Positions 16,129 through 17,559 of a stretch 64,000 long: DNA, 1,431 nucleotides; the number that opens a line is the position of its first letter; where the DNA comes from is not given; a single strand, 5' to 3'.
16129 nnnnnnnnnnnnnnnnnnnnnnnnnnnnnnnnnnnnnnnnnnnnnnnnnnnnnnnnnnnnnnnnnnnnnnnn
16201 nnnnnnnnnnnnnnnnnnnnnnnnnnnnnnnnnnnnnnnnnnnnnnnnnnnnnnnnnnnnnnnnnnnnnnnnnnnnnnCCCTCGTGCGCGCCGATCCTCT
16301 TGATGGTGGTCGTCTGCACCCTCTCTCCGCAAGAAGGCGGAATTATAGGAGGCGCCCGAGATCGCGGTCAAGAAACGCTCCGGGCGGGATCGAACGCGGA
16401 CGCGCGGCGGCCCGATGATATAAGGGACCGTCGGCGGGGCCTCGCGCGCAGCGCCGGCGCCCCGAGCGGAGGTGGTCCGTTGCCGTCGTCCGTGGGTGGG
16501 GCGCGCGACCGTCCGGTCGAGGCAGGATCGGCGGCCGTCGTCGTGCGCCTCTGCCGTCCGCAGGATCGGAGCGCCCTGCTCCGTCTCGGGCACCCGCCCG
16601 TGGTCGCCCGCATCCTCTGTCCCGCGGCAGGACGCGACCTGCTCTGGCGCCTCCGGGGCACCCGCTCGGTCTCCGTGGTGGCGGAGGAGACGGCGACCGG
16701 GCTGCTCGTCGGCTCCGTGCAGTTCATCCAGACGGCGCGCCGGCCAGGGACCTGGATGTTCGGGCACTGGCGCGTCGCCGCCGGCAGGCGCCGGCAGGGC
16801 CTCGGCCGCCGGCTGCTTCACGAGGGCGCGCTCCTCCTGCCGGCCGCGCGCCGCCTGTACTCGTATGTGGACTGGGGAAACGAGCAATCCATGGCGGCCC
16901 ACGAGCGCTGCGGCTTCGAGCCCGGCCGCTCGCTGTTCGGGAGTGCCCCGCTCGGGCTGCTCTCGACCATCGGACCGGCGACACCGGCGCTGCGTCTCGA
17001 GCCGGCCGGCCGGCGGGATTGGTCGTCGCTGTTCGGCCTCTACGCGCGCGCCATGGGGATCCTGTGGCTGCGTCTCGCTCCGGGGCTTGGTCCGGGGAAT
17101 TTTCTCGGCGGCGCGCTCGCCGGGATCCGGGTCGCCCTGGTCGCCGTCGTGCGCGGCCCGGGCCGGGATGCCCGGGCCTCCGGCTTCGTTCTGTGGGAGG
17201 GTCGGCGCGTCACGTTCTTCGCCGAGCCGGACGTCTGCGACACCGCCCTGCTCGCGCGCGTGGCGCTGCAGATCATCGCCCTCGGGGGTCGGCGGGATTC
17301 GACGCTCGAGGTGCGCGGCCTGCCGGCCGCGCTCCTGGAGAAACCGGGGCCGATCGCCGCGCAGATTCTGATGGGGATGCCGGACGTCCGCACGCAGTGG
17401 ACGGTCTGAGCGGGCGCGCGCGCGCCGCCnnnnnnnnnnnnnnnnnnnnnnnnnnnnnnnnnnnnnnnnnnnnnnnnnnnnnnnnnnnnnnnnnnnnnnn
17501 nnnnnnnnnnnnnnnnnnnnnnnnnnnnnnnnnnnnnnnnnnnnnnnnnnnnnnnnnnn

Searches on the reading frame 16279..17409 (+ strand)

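Call 32: search_protein_families(library=pfam, proteins=[window:16279-17409:+], max_evalue=0.0001)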
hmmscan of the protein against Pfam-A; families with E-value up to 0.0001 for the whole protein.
window:16279-17409:+ (376 aa): 1 family
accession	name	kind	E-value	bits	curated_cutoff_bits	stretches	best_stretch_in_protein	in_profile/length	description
PF00583.31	Acetyltransf_1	-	6e-07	30.2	20.7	1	121-213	24-116/116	Acetyltransferase (GNAT) family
